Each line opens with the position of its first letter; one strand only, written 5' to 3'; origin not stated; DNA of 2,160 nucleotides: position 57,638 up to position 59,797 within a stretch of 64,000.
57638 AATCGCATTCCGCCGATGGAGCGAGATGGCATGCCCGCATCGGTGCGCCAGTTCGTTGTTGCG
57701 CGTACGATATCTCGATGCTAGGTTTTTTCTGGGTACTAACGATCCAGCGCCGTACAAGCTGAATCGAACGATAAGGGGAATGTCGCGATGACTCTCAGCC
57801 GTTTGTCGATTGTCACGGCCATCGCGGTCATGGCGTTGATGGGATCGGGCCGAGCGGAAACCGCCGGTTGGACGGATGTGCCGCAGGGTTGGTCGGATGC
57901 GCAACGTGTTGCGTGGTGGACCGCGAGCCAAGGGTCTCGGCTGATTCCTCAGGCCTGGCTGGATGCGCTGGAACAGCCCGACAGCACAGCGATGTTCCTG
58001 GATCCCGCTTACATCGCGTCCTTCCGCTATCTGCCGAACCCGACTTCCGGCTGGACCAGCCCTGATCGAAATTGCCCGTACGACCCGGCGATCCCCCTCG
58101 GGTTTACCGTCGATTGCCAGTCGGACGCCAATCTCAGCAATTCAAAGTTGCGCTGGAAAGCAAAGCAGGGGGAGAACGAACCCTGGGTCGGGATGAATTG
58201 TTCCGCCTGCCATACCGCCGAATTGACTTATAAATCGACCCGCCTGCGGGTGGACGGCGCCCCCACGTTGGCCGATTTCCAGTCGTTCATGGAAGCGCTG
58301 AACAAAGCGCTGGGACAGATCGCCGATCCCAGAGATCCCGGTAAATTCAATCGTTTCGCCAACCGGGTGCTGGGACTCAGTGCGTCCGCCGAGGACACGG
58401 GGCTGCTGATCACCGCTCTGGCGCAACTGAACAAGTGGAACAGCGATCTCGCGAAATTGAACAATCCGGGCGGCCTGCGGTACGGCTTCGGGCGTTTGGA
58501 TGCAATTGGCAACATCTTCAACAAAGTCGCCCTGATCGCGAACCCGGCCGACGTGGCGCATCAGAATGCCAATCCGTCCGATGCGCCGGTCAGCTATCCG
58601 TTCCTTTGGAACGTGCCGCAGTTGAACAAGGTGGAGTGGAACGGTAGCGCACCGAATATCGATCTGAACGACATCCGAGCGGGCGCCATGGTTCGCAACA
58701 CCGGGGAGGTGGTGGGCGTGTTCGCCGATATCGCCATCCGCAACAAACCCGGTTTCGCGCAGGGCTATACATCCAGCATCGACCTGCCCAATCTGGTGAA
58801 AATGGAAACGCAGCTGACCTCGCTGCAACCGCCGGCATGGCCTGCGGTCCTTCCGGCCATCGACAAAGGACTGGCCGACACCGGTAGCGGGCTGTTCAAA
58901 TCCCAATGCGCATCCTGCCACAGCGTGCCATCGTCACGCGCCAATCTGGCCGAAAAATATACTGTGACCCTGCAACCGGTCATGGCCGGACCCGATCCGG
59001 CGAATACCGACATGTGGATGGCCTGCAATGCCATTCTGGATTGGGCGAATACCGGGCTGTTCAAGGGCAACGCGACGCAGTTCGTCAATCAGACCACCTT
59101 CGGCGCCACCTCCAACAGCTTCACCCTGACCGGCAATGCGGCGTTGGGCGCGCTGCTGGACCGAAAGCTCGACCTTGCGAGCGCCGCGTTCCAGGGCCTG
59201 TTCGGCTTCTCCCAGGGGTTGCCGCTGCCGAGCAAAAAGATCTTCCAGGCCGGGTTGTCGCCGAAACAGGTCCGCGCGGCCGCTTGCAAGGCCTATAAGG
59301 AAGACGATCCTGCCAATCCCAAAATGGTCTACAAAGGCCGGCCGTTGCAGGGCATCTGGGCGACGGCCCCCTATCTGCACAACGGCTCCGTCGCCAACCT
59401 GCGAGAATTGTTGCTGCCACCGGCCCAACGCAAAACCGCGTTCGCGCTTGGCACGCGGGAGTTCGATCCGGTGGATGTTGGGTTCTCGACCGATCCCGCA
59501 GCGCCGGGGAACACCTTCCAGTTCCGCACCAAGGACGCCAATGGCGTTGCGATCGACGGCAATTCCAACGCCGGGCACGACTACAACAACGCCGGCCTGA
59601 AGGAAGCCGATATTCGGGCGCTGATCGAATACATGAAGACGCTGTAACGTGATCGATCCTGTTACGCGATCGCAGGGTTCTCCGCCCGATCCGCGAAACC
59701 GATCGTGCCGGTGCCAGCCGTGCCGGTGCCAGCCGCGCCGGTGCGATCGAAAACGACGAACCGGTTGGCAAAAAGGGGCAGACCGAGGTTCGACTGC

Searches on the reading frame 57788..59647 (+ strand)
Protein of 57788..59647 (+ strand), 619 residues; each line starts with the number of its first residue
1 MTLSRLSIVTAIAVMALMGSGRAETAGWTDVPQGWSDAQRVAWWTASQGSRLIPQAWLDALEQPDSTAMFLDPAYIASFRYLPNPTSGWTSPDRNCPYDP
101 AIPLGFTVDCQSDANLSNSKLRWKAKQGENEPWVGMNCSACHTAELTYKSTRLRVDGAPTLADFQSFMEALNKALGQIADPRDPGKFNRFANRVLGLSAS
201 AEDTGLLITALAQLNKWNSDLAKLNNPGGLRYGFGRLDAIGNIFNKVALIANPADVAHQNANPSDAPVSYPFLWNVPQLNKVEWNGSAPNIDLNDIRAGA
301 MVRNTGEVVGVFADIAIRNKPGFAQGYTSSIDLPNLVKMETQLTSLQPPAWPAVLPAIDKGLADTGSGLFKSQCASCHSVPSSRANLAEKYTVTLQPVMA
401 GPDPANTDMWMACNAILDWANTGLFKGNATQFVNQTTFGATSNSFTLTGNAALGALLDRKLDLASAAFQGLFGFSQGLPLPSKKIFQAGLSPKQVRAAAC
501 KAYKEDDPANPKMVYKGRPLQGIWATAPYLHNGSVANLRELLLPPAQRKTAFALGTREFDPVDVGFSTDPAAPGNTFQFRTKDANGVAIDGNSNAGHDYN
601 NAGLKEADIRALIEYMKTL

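Call 3: search_protein_families(library=pfam, proteins=[window:57788-59647:+], max_evalue=1)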
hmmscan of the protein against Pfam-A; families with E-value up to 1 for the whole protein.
window:57788-59647:+ (619 aa): 7 families
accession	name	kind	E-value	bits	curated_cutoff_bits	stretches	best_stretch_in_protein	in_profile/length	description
PF21419.2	RoxA-like_Cyt-c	-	9.9e-16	57.5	26.7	1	514-552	1-38/39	RoxA-like, cytochrome c-like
PF00034.26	Cytochrom_C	-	8.5e-09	37.1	21.3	1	364-411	2-42/90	Cytochrome c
PF13442.11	Cytochrome_CBB3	-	3.6e-06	27.6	27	1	363-390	3-30/68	Cytochrome C oxidase, cbb3-type, subunit III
PF09086.16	DUF1924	-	0.023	15.5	22.5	0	121-150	13-41/96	Domain of unknown function (DUF1924)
PF14522.11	Cytochrome_C7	-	0.049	13.9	24.8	0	135-148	13-54/67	Cytochrome c7 and related cytochrome c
PF09699.15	Paired_CXXCH_1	-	0.072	13.2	20.6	0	372-383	6-18/41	Doubled CXXCH motif (Paired_CXXCH_1)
PF22113.1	Mtrc-MtrF_II-IV_dom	-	0.18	11.7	30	0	127-146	73-92/176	Outer membrane cytochrome MtrC/MtrF-like, domains II/IV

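Call 4: search_protein_families(library=ncbifam, proteins=[window:57788-59647:+], max_evalue=1)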
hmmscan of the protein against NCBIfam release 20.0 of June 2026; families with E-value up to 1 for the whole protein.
window:57788-59647:+ (619 aa): 12 families
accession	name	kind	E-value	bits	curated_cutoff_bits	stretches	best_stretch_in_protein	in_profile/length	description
NF040606.1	CytoC_perox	subfamily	4.9e-160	534.2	150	1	35-618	1-524/524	di-heme-cytochrome C peroxidase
NF050034.1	RoxB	equivalog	3.9e-17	62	900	3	496-550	461-515/652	rubber dioxygenase RoxB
NF051462.1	RoxC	equivalog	1.2e-13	50.1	900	2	514-550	652-687/812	putative rubber dioxygenase RoxC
NF050033.2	RoxA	exception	8.6e-09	34.4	1000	2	514-549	511-545/673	rubber dioxygenase RoxA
NF052246.1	SorB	equivalog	0.014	15.4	93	0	365-380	19-34/80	SorB family sulfite dehydrogenase c-type cytochrome subunit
TIGR04485.1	thiosulf_SoxX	equivalog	0.024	15.4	61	0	137-182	4-46/78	sulfur oxidation c-type cytochrome SoxX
NF050122.1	bc1_QcrC_actin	exception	0.025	13.9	200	1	362-396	135-170/253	cytochrome bc1 complex diheme cytochrome c subunit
TIGR04039.1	MXAN_0977_Heme2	hypoth_equivalog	0.029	13.4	362.85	1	515-542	245-272/336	MbnH family di-heme enzyme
NF045774.1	cytochro_C551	exception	0.056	13.4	118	0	122-147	34-59/110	cytochrome c551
TIGR01904.2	GSu_C4xC__C2xCH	domain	0.097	12.5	27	0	132-149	43-63/73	CxxxxCH/CxxCH domain c-type cytochrome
NF045930.1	Cytc6PetJCyano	equivalog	0.11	12.4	135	0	363-379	28-44/110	cytochrome c6 PetJ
TIGR01905.1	paired_CXXCH_1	subfamily_domain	0.15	12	25.2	0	372-385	7-20/41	doubled CXXCH domain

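Call 42: search_solved_structures(query=window:57788-59647:+, max_evalue=0.01, show_alignments=1)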
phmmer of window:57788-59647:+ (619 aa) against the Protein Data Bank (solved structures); distinct sequences matched with E-value up to 0.01: 2.
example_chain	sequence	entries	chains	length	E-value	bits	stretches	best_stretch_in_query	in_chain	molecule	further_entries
4b2n_A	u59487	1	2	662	5.9e-07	31.7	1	515-547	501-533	70 KDA PROTEIN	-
1zzh_A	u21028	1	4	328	0.0017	20.2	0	508-562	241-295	cytochrome c peroxidase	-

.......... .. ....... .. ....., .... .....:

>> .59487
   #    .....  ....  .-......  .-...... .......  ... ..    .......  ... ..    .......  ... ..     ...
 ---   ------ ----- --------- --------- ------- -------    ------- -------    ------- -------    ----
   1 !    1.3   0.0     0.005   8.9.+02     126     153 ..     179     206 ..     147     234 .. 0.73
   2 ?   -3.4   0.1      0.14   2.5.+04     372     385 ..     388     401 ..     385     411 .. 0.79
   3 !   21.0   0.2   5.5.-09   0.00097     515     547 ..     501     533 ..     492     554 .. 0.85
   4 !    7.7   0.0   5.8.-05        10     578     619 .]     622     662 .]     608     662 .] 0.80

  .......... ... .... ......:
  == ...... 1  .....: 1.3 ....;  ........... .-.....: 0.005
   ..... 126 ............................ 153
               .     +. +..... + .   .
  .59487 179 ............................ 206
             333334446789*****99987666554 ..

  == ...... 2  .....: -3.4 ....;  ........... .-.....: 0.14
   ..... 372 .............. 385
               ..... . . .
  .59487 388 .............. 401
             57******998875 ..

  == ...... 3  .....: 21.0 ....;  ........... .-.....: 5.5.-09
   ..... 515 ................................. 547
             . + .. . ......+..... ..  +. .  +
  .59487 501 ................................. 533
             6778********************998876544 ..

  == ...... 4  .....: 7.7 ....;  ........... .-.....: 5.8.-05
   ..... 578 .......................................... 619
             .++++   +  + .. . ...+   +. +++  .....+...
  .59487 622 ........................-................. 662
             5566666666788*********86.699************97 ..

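Call 54: find_homologous_proteins(query=window:57788-59647:+, max_evalue=1e-20)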
Query window:57788-59647:+ (619 aa): 1269 proteins with E <= 1e-20 among 8000 candidates; the best 120 are listed.
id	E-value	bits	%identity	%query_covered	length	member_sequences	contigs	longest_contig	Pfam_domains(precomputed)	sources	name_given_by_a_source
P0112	0.0e+0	1424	100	100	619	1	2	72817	PF13442.12,PF21419.3,PF00034.27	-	-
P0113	0.0e+0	1256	88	100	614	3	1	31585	PF13442.12,PF21419.3,PF00034.27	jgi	jgi:hypothetical protein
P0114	0.0e+0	1243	86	100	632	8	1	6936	PF13442.12,PF21419.3,PF00034.27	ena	-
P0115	0.0e+0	1182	82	100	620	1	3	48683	PF13442.12,PF21419.3,PF00034.27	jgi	jgi:cytochrome c peroxidase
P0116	0.0e+0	1171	82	100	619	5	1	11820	PF13442.12,PF21419.3,PF00034.27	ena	-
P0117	0.0e+0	1166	80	100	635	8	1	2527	PF13442.12,PF21419.3,PF00034.27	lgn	-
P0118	0.0e+0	1166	81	100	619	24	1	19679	PF13442.12,PF21419.3,PF00034.27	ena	-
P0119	0.0e+0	1144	79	100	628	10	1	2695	PF13442.12,PF21419.3,PF00034.27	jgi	jgi:cytochrome c peroxidase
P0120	1.1e-277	941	66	100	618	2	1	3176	PF13442.12,PF21419.3,PF00034.27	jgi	jgi:mono/diheme cytochrome c family protein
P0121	9.1e-273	925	69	95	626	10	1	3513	PF13442.12,PF21419.3,PF00034.27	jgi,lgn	jgi:cytochrome c peroxidase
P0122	2.0e-270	917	65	100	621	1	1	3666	PF13442.12,PF21419.3,PF00034.27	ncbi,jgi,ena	jgi:cytochrome c peroxidase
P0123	2.2e-264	897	64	100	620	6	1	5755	PF13442.12,PF21419.3,PF00034.27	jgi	jgi:cytochrome c peroxidase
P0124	5.7e-262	889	65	95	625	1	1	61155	PF13442.12,PF21419.3,PF00034.27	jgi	jgi:hypothetical protein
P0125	1.8e-261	887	64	99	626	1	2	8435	PF13442.12,PF21419.3,PF00034.27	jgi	jgi:hypothetical protein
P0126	2.0e-260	884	63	100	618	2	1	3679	PF13442.12,PF21419.3,PF00034.27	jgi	jgi:mono/diheme cytochrome c family protein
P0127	6.1e-257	872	63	100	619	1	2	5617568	PF13442.12,PF21419.3,PF00034.27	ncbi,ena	-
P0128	5.2e-256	869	65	95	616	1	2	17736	PF13442.12,PF21419.3,PF00034.27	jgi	jgi:hypothetical protein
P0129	3.7e-251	853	65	96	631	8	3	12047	PF13442.12,PF21419.3,PF00034.27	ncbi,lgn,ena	-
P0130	2.9e-246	837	62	99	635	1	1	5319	PF13442.12,PF21419.3,PF00034.27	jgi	jgi:hypothetical protein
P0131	8.2e-246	836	68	85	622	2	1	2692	PF13442.12,PF21419.3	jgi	jgi:cytochrome c peroxidase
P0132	2.3e-245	834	63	95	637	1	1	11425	PF13442.12,PF21419.3,PF00034.27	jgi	jgi:hypothetical protein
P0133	2.5e-231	788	59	100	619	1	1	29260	PF13442.12,PF21419.3,PF00034.27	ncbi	-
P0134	5.0e-230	783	59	100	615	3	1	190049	PF13442.12,PF21419.3,PF00034.27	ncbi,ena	-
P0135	2.2e-224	765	58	100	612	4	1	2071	PF13442.12,PF21419.3,PF00034.27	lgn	-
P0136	5.3e-223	760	59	95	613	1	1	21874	PF13442.12,PF21419.3,PF00034.27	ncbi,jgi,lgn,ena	jgi:cytochrome c peroxidase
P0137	4.1e-222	757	59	95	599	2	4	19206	PF13442.12,PF21419.3,PF00034.27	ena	-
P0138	5.9e-220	750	59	95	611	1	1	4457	PF13442.12,PF21419.3,PF00034.27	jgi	jgi:mono/diheme cytochrome c family protein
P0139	6.6e-219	747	58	95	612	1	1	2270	PF13442.12,PF21419.3,PF00034.27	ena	-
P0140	8.5e-211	720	57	95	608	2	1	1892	PF21419.3,PF00034.27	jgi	jgi:hypothetical protein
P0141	2.1e-210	719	56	95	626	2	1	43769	PF13442.12,PF21419.3,PF00034.27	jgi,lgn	-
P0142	3.4e-209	715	55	100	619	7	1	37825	PF13442.12,PF21419.3,PF00034.27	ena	-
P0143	7.9e-208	710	56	95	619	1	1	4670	PF13442.12,PF21419.3,PF00034.27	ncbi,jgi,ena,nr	ncbi:MAG TPA: di-heme-cytochrome C peroxidase [Rhodopila sp.]|nr:di-heme-cytochrome C peroxidase [Rh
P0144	9.9e-208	710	57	95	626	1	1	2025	PF21419.3,PF00034.27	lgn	-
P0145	1.2e-207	709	55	98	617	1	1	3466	PF13442.12,PF21419.3,PF00034.27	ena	-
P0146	3.3e-207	708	57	95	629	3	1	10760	PF21419.3,PF00034.27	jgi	jgi:hypothetical protein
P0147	6.5e-206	704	55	95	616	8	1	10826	PF13442.12,PF21419.3,PF00034.27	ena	-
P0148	7.9e-206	704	54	100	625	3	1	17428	PF13442.12,PF21419.3,PF00034.27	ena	-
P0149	1.9e-205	702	55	100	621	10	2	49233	PF13442.12,PF21419.3,PF00034.27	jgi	jgi:hypothetical protein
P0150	3.1e-204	698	57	95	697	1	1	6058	PF13442.12,PF21419.3,PF00034.27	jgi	jgi:mono/diheme cytochrome c family protein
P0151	5.1e-202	691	53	100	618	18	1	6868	PF13442.12,PF21419.3,PF00034.27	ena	-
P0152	5.8e-202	691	55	100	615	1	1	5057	PF13442.12,PF21419.3,PF00034.27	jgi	jgi:hypothetical protein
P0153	5.8e-202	691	66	77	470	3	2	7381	PF21419.3,PF00034.27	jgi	jgi:hypothetical protein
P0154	4.1e-201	688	55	95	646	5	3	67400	PF21419.3,PF00034.27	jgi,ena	-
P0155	2.1e-200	686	53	100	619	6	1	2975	PF13442.12,PF21419.3,PF00034.27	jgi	jgi:hypothetical protein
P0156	5.5e-200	684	54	99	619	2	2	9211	PF13442.12,PF21419.3,PF00034.27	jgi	jgi:mono/diheme cytochrome c family protein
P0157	1.9e-199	682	55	95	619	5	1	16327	PF13442.12,PF21419.3,PF00034.27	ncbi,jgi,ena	jgi:mono/diheme cytochrome c family protein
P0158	5.7e-199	681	56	95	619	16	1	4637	PF13442.12,PF21419.3,PF00034.27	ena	-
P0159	9.5e-199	680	56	95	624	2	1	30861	PF13442.12,PF21419.3,PF00034.27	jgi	jgi:hypothetical protein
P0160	3.3e-198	678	54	99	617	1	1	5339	PF13442.12,PF21419.3,PF00034.27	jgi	jgi:hypothetical protein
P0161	4.8e-198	678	55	95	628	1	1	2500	PF21419.3,PF00034.27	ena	-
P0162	3.6e-197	675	54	95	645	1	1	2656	PF21419.3,PF00034.27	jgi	jgi:mono/diheme cytochrome c family protein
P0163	1.0e-196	673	53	99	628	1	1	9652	PF21419.3,PF00034.27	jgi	jgi:cytochrome c5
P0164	2.3e-196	672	54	99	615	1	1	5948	PF13442.12,PF21419.3,PF00034.27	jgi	jgi:hypothetical protein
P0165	3.2e-196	672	53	95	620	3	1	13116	PF13442.12,PF21419.3,PF00034.27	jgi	-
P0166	8.0e-196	670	53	95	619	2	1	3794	PF21419.3,PF00034.27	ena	-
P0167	1.1e-195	670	55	95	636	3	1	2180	PF13442.12,PF21419.3,PF00034.27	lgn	-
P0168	1.1e-195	670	55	95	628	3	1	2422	PF21419.3,PF00034.27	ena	-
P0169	1.9e-195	669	57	93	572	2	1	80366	PF13442.12,PF21419.3,PF00034.27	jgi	jgi:mono/diheme cytochrome c family protein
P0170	8.7e-195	667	51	100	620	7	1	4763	PF13442.12,PF21419.3,PF00034.27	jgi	jgi:mono/diheme cytochrome c family protein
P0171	3.4e-194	665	52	100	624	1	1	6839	PF13442.12,PF21419.3,PF00034.27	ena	-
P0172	6.8e-194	664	53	100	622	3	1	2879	PF13442.12,PF21419.3,PF00034.27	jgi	jgi:RoxA-like, cytochrome c-like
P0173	1.7e-193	663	55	95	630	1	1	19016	PF13442.12,PF21419.3,PF00034.27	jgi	jgi:hypothetical protein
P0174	2.8e-193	662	52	100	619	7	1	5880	PF13442.12,PF21419.3,PF00034.27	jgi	jgi:hypothetical protein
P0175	3.1e-193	662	51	99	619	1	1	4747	PF21419.3,PF00034.27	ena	-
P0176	7.9e-192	657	65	74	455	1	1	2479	PF21419.3,PF00034.27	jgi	jgi:hypothetical protein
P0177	4.3e-191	655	54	95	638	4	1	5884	PF21419.3,PF00034.27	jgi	jgi:cytochrome c peroxidase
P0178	2.6e-190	652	51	99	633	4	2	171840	PF21419.3,PF00034.27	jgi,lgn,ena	-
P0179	3.2e-190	652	52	97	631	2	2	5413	PF21419.3,PF00034.27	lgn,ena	-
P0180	4.1e-190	652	52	99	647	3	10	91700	PF21419.3,PF00034.27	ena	-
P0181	4.7e-190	651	54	95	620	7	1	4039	PF21419.3,PF00034.27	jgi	jgi:cytochrome c peroxidase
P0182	1.6e-189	650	52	100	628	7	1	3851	PF21419.3,PF00034.27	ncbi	-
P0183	4.6e-189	648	54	94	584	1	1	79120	PF13442.12,PF21419.3,PF00034.27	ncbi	-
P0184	4.8e-189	648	51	99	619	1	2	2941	PF13442.12,PF21419.3,PF00034.27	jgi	jgi:hypothetical protein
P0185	5.9e-189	648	54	94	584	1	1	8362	PF13442.12,PF21419.3,PF00034.27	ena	-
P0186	2.6e-188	646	52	95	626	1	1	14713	PF13442.12,PF21419.3,PF00034.27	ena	-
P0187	1.2e-187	643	53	95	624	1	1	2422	PF13442.12,PF21419.3,PF00034.27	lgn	-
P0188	5.0e-186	638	52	99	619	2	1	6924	PF13442.12,PF21419.3,PF00034.27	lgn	-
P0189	3.6e-185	635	52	99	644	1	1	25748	PF21419.3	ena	-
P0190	1.2e-183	630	52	95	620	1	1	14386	PF21419.3,PF00034.27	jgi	-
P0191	1.3e-183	630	52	95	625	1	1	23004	PF21419.3,PF00034.27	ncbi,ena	-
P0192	3.9e-183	629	50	99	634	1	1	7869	PF21419.3,PF00034.27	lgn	-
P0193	1.8e-182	626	52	95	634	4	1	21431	PF21419.3,PF00034.27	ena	-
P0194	3.9e-182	625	51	100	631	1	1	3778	PF13442.12,PF21419.3,PF00034.27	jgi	jgi:hypothetical protein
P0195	1.6e-180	620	49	99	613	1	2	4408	PF13442.12,PF21419.3,PF00034.27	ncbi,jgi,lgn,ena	jgi:hypothetical protein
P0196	1.7e-180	620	52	96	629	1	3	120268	PF13442.12,PF21419.3,PF00034.27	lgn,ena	-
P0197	4.8e-176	605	49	99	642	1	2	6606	PF13442.12,PF21419.3,PF00034.27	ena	-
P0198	7.8e-176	604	50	99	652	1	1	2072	PF21419.3,PF00034.27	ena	-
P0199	4.2e-162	559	48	99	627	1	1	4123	PF21419.3,PF00034.27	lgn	-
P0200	2.9e-161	556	47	99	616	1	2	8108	PF13442.12,PF21419.3,PF00034.27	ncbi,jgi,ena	jgi:hypothetical protein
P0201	5.2e-160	552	48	98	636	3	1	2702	PF13442.12,PF21419.3,PF00034.27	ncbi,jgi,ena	jgi:hypothetical protein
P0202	8.8e-159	548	49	99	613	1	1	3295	PF13442.12,PF21419.3,PF00034.27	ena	-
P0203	7.0e-158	545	47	100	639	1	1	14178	PF21419.3,PF00034.27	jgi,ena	-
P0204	1.3e-156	541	47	99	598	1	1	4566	PF13442.12,PF21419.3,PF00034.27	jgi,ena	-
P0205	1.8e-156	540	47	100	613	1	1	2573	PF13442.12,PF21419.3,PF00034.27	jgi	jgi:hypothetical protein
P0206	2.3e-156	540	46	100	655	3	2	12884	PF13442.12,PF21419.3,PF00034.27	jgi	jgi:hypothetical protein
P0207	1.3e-155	538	45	99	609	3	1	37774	PF21419.3,PF00034.27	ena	-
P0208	3.1e-155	536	47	95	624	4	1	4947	PF13442.12,PF21419.3,PF00034.27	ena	-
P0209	4.4e-155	536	49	95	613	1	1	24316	PF13442.12,PF21419.3,PF00034.27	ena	-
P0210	1.1e-154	535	48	95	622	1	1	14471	PF13442.12,PF21419.3,PF00034.27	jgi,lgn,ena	-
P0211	1.2e-154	534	49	95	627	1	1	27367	PF21419.3,PF00034.27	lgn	-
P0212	2.7e-154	533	47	99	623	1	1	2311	PF13442.12,PF21419.3,PF00034.27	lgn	-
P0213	3.5e-154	533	48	95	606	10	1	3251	PF13442.12,PF21419.3,PF00034.27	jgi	jgi:hypothetical protein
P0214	7.8e-154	532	46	100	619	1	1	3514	PF13442.12,PF21419.3,PF00034.27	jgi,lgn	jgi:hypothetical protein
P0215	1.2e-153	531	45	100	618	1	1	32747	PF13442.12,PF21419.3,PF00034.27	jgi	jgi:hypothetical protein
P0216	1.8e-153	531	45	100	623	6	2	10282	PF21419.3,PF00034.27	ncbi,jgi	jgi:hypothetical protein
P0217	5.2e-153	529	47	95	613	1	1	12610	PF21419.3,PF00034.27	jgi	jgi:cytochrome c peroxidase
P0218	9.8e-153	528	46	98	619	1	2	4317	PF13442.12,PF21419.3,PF00034.27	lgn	-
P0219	1.4e-152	528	46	95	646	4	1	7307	PF21419.3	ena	-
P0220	1.5e-152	528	47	98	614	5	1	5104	PF13442.12,PF21419.3,PF00034.27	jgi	jgi:mono/diheme cytochrome c family protein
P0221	3.6e-152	526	47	95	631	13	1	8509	PF13442.12,PF21419.3,PF00034.27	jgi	-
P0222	6.5e-152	525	48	95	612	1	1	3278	PF13442.12,PF21419.3,PF00034.27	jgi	jgi:hypothetical protein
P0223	1.3e-151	524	45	99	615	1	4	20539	PF13442.12,PF21419.3,PF00034.27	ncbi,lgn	-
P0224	1.8e-151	524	46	98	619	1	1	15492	PF13442.12,PF21419.3,PF00034.27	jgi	jgi:mono/diheme cytochrome c family protein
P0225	2.5e-151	523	45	95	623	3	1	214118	PF13442.12,PF21419.3,PF00034.27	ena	-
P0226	5.4e-151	522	48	95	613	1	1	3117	PF21419.3,PF00034.27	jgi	jgi:hypothetical protein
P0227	7.2e-151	522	47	95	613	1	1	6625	PF13442.12,PF21419.3,PF00034.27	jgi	jgi:hypothetical protein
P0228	8.9e-151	522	47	95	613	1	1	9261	PF13442.12,PF21419.3,PF00034.27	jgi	jgi:hypothetical protein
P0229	8.9e-151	522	47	95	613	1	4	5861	PF13442.12,PF21419.3,PF00034.27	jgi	jgi:hypothetical protein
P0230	9.1e-151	522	47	95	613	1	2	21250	PF13442.12,PF21419.3,PF00034.27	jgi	jgi:hypothetical protein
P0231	9.5e-151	522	47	100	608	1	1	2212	PF13442.12,PF21419.3,PF00034.27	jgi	jgi:hypothetical protein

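Call 55: find_encoding_contigs(protein=P0134, flank=4000, max_places=1)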
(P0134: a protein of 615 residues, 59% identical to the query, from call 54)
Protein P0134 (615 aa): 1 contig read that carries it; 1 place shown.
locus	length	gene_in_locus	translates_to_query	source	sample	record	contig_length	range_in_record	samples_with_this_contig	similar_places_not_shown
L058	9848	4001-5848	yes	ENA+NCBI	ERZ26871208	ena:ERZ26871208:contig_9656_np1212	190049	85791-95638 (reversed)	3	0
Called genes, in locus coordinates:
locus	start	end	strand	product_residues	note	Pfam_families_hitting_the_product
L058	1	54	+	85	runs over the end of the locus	PF04014:MazE_antitoxin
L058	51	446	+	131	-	PF02661:Fic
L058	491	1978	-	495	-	PF02934:GatB_N, PF02637:GatB_Yqey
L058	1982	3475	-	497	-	PF01425:Amidase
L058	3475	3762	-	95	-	PF02686:GatC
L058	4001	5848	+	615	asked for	PF00034:Cytochrom_C (faint), PF13442:Cytochrome_CBB3 (faint), PF21419:RoxA-like_Cyt-c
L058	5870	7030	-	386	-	PF00026:Asp (weak)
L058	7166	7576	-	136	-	-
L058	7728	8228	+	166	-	PF03652:RuvX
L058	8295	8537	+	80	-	-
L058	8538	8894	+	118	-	PF02452:PemK_toxin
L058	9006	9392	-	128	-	PF00903:Glyoxalase, PF13669:Glyoxalase_4, PF18029:Glyoxalase_6 (weak)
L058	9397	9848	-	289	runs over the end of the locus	PF17930:LpxI_N, PF06230:LpxI_C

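Call 56: find_encoding_contigs(protein=P0178, flank=4000, max_places=1)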
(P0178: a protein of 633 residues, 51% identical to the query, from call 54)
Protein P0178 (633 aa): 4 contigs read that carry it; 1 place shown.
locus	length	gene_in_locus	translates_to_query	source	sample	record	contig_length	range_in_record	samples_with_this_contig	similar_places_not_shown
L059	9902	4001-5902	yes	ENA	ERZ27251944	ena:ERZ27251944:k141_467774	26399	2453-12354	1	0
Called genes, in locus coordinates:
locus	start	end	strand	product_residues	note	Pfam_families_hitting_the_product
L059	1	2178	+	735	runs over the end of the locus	-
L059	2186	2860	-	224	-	PF00440:TetR_N, PF14246:TetR_C_7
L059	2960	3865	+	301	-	PF00106:adh_short, PF08659:KR (weak), PF13561:adh_short_C2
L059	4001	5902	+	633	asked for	PF00034:Cytochrom_C (faint), PF21419:RoxA-like_Cyt-c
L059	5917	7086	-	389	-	PF00026:Asp, PF14543:TAXi_N (faint), PF14541:TAXi_C (weak)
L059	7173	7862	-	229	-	PF01557:FAA_hydrolase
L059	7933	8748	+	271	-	PF11306:DUF3108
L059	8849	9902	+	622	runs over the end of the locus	PF13650:Asp_protease_2, PF13975:gag-asp_proteas, PF13432:TPR_16 (faint), PF00515:TPR_1 (faint), PF07719:TPR_2 (faint), PF13181:TPR_8 (faint), PF13371:TPR_9 (faint), PF13414:TPR_11, +4 more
